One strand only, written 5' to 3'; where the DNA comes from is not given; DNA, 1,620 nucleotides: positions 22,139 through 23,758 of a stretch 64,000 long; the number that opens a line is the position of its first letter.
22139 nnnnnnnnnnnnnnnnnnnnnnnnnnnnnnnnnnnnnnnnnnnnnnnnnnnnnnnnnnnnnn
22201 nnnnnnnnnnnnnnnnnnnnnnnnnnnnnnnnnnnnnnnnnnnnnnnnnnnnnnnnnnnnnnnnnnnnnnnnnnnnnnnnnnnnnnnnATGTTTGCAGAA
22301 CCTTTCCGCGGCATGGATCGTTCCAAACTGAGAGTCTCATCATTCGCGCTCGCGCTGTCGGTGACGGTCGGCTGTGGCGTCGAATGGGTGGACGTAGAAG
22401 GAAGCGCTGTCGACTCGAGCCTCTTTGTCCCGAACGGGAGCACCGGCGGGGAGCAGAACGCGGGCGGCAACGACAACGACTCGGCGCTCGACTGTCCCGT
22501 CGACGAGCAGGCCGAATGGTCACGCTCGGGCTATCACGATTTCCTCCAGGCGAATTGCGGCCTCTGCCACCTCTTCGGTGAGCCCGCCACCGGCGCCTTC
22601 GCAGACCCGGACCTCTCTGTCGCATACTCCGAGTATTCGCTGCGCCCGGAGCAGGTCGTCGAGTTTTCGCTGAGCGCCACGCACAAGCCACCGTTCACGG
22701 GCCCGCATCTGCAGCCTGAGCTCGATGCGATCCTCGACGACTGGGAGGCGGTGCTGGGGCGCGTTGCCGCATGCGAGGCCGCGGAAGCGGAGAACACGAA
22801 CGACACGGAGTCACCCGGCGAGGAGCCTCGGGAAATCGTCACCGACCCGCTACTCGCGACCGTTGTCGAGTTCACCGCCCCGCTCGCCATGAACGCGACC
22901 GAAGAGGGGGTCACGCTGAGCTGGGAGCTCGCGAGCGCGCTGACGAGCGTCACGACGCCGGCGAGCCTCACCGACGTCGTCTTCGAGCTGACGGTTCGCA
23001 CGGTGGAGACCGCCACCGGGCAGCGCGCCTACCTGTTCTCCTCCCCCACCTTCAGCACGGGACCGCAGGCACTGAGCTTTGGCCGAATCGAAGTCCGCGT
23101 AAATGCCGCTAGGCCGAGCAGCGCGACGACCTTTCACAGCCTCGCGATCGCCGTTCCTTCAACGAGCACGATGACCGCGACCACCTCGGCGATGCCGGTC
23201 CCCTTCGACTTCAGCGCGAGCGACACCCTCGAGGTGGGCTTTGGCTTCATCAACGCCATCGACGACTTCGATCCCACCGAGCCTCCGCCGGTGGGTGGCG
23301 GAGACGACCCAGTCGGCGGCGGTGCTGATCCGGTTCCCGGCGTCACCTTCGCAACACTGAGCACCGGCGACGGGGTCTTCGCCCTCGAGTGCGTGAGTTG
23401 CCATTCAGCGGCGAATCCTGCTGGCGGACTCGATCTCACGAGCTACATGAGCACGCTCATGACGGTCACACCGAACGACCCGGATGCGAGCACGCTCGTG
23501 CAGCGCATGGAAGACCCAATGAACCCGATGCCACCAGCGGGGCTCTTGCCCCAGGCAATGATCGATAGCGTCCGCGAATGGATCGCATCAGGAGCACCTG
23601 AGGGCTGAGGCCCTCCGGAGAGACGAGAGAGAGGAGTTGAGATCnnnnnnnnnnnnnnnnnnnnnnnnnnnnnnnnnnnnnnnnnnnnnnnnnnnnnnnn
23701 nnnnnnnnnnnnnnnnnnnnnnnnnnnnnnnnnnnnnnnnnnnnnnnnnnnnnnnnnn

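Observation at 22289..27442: Four-gene cluster: di-CxxCH PSCyt-like lipoprotein, second CxxCH protein, lipoprotein, Tat-secreted DUF1501-like protein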

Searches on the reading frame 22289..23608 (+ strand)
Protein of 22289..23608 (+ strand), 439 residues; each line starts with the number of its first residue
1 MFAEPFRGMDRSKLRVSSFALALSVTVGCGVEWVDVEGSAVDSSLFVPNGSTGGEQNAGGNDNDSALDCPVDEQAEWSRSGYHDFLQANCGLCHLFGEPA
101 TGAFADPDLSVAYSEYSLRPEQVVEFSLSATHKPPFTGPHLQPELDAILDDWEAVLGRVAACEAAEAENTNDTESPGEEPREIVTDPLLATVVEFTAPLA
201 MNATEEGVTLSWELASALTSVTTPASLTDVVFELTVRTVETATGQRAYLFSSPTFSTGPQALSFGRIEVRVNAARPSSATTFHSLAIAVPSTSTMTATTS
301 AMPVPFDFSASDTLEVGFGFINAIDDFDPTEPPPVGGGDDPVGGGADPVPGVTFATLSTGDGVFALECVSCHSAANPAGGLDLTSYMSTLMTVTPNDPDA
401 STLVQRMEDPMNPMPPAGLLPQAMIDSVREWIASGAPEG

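Call 7: search_protein_families(library=pfam, proteins=[window:22289-23608:+], max_evalue=1)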
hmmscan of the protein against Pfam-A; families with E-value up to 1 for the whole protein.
window:22289-23608:+ (439 aa): 4 families
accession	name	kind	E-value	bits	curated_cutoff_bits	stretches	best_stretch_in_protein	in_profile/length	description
PF07635.16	PSCyt1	-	9.6e-09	36.2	22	1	368-418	1-59/59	Planctomycete cytochrome C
PF13442.11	Cytochrome_CBB3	-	1.2e-05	26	27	1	356-432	2-68/68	Cytochrome C oxidase, cbb3-type, subunit III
PF00034.26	Cytochrom_C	-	0.0021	19.8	21.3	0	360-376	4-20/90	Cytochrome c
PF14495.11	Cytochrom_C550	-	0.014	15.5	27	1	353-411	22-80/136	Cytochrome c-550 domain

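Call 8: search_protein_families(library=ncbifam, proteins=[window:22289-23608:+], max_evalue=1)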
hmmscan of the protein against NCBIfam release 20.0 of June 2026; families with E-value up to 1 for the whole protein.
window:22289-23608:+ (439 aa): 8 families
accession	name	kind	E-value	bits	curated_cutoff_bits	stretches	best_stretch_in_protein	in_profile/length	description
NF047812.1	LIC11213_lipo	equivalog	1.1e-09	38.4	100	1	352-408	38-92/118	LIC11213 family lipoprotein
TIGR03045.1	PS_II_C550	equivalog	0.0035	17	177.75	1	355-411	49-105/159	photosystem II cytochrome c-550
NF050122.1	bc1_QcrC_actin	exception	0.059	12.7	200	1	356-396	135-175/253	cytochrome bc1 complex diheme cytochrome c subunit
NF045774.1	cytochro_C551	exception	0.08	12.9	118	0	59-116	20-73/110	cytochrome c551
NF045930.1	Cytc6PetJCyano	equivalog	0.094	12.7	135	0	356-374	27-45/110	cytochrome c6 PetJ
NF045773.1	cytochro_C550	exception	0.18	11.8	125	0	359-433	51-117/118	cytochrome c550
TIGR01904.2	GSu_C4xC__C2xCH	domain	0.24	11.2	27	0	76-95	43-57/73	CxxxxCH/CxxCH domain c-type cytochrome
TIGR03806.1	chp_HNE_0200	subfamily_domain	0.4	9.8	313.3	0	390-433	265-312/314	SO2930 family diheme c-type cytochrome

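Call 79: search_protein_families(library=pfam, alignment_id=A5, max_evalue=1)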
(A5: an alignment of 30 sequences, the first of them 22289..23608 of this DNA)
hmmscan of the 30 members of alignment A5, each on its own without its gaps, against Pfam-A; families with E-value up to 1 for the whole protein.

A. member 1, window:22289-23608:+ (439 aa): 4 families
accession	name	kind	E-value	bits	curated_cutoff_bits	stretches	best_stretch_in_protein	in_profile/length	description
PF07635.16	PSCyt1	-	9.6e-09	36.2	22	1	368-418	1-59/59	Planctomycete cytochrome C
PF13442.11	Cytochrome_CBB3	-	1.2e-05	26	27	1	356-432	2-68/68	Cytochrome C oxidase, cbb3-type, subunit III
PF00034.26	Cytochrom_C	-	0.0021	19.8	21.3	0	360-376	4-20/90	Cytochrome c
PF14495.11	Cytochrom_C550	-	0.014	15.5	27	1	353-411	22-80/136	Cytochrome c-550 domain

B. families by the number of members that match (of 30 scanned): 37 families (the first 25 are shown)
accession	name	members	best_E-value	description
PF00034.26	Cytochrom_C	23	2.3e-06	Cytochrome c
PF13442.11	Cytochrome_CBB3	22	6e-09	Cytochrome C oxidase, cbb3-type, subunit III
PF07635.16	PSCyt1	21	9.6e-09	Planctomycete cytochrome C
PF22113.1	Mtrc-MtrF_II-IV_dom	20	7.5e-05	Outer membrane cytochrome MtrC/MtrF-like, domains II/IV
PF14522.11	Cytochrome_C7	16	0.001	Cytochrome c7 and related cytochrome c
PF09699.15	Paired_CXXCH_1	15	0.011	Doubled CXXCH motif (Paired_CXXCH_1)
PF14495.11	Cytochrom_C550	12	0.00029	Cytochrome c-550 domain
PF14376.11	Haem_bd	7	0.012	Haem-binding domain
PF14537.11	Cytochrom_c3_2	6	0.0093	Cytochrome c3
PF11845.13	Tll0287-like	6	0.0094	Tll0287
PF22297.1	PccH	3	3e-05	PccH Cytochrome c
PF07627.16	PSCyt3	2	0.02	Protein of unknown function (DUF1588)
PF09630.15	DUF2024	2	0.074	Domain of unknown function (DUF2024)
PF02085.21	Cytochrom_CIII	2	0.33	Class III cytochrome C family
PF17735.7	BslA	1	0.0047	Biofilm surface layer A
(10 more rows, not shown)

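Call 98: search_solved_structures(query=A5, max_evalue=1)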
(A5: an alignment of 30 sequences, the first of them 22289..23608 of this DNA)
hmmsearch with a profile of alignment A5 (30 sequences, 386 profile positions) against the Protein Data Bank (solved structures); distinct sequences matched with E-value up to 1: 63 (the best 60 are shown).
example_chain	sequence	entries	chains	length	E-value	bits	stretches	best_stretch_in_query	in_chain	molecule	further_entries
5mab_A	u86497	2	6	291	3.5e-08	36.1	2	320-385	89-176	FoxE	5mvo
2v08_A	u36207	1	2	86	2.1e-06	30.3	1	310-383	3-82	CYTOCHROME C6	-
9g83_v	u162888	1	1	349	2.1e-06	30.2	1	311-379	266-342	Cbb3-type cytochrome c oxidase subunit CcoP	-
9krr_A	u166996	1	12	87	2.7e-06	29.9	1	309-383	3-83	Cytochrome c6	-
4gyd_A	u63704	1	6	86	3.3e-06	29.6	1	313-383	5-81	Cytochrome c6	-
6hwh_M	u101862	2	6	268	5.3e-06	28.9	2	309-375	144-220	Cytochrome bc1 complex cytochrome c subunit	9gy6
8ovc_O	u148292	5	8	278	5.7e-06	28.8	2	309-375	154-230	Cytochrome bc1 complex cytochrome c subunit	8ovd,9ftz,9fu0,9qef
7y5e_GN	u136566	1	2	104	6.2e-06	28.7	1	309-379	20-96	Cytochrome c6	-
6adq_C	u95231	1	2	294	6.6e-06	28.6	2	309-375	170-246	Cytochrome bc1 complex cytochrome c subunit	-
3ph2_B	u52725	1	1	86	7.6e-06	28.4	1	310-383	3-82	Cytochrome c6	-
7y7a_G7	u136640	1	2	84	9.8e-06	28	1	314-379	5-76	Cytochrome c6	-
3dmi_A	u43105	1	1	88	1.3e-05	27.6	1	314-383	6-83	cytochrome c6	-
7rh5_O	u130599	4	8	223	1.7e-05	27.2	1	307-375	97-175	Cytochrome bc1 complex cytochrome c subunit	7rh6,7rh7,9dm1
2zbo_A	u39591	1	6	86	2e-05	27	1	313-381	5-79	Cytochrome c6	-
7e1v_O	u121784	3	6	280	2.1e-05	26.9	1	305-363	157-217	Cytochrome bc1 complex cytochrome c subunit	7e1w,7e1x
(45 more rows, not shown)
